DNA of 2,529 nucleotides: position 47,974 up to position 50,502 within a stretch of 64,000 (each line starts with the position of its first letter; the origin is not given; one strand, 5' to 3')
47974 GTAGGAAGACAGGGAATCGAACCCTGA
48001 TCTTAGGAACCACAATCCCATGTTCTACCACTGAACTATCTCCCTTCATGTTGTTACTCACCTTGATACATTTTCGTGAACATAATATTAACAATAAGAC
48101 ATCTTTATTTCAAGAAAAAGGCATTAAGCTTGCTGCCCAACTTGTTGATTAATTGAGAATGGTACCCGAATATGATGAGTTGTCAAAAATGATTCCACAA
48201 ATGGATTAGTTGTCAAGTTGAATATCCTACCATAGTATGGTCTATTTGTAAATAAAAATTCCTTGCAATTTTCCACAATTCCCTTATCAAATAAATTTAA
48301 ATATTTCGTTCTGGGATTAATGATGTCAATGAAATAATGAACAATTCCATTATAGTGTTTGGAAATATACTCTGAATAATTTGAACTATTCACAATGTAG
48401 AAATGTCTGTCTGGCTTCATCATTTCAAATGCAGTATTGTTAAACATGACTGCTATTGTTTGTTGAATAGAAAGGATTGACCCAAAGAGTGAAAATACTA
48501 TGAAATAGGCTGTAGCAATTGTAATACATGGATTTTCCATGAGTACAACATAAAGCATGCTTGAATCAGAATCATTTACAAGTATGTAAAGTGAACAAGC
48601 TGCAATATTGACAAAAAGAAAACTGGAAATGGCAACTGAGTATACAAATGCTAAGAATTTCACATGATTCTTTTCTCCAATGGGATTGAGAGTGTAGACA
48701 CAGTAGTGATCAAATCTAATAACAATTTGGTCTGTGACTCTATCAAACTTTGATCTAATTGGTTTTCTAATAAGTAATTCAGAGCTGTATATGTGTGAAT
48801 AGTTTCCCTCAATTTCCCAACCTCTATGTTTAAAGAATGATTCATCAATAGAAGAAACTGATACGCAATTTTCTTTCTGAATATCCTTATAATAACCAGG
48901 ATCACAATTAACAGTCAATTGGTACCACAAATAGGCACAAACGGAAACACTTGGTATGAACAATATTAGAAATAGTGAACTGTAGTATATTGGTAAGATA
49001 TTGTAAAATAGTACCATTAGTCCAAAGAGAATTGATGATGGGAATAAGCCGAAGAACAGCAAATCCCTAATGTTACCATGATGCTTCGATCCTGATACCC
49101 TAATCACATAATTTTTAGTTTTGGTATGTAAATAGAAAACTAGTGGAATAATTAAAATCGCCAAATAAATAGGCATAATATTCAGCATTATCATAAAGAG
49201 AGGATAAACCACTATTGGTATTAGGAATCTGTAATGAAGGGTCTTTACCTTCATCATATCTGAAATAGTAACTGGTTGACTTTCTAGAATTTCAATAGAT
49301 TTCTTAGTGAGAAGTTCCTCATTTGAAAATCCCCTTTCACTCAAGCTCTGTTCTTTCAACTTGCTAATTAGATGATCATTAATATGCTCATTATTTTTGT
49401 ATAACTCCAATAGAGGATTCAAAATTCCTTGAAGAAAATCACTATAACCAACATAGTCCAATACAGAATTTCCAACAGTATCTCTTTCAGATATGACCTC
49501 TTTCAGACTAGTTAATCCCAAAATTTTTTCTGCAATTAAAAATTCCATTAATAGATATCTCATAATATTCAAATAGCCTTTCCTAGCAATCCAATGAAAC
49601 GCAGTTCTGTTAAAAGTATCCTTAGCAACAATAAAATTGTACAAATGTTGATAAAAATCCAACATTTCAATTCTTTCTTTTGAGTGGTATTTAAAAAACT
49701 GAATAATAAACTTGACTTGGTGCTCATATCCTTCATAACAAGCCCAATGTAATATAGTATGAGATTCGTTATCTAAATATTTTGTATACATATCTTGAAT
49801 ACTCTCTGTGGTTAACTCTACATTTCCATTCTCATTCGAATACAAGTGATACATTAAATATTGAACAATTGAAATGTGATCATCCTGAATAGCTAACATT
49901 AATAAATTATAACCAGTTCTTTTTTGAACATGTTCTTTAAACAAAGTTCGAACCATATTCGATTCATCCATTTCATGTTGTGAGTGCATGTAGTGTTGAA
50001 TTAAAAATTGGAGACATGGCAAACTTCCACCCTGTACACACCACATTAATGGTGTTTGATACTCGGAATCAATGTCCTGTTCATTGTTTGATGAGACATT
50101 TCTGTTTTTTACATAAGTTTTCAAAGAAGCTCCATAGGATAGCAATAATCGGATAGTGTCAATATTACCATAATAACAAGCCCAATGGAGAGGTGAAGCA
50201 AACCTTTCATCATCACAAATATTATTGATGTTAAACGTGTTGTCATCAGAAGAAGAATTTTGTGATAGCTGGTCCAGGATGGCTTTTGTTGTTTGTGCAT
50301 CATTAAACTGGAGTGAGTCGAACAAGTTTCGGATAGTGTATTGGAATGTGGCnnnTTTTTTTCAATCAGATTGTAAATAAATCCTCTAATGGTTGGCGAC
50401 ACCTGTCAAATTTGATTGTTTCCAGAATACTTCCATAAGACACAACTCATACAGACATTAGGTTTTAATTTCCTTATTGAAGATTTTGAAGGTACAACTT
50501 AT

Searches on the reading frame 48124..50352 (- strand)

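Call 30: search_protein_families(library=pfam, proteins=[window:48124-50352:-], max_evalue=0.001)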
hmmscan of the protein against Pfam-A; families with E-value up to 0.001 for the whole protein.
window:48124-50352:- (742 aa): 6 families
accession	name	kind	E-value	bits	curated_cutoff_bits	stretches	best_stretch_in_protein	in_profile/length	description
PF12796.13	Ank_2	-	2.6e-32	111.7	27.3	4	44-121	23-83/90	Ankyrin repeats (3 copies)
PF00023.36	Ank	-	1.1e-22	79.3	21.1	1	53-77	4-28/33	Ankyrin repeat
PF01529.25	DHHC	-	1.1e-20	74.4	28.7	1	522-646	7-131/133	DHHC palmitoyltransferase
PF13606.12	Ank_3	-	2e-18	64.7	22.3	1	53-77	4-28/30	Ankyrin repeat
PF13637.12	Ank_4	-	4.2e-14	52.7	22.7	1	55-118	1-50/50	Ankyrin repeats (many copies)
PF13857.12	Ank_5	-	2.9e-10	40.7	27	0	46-80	9-45/56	Ankyrin repeats (many copies)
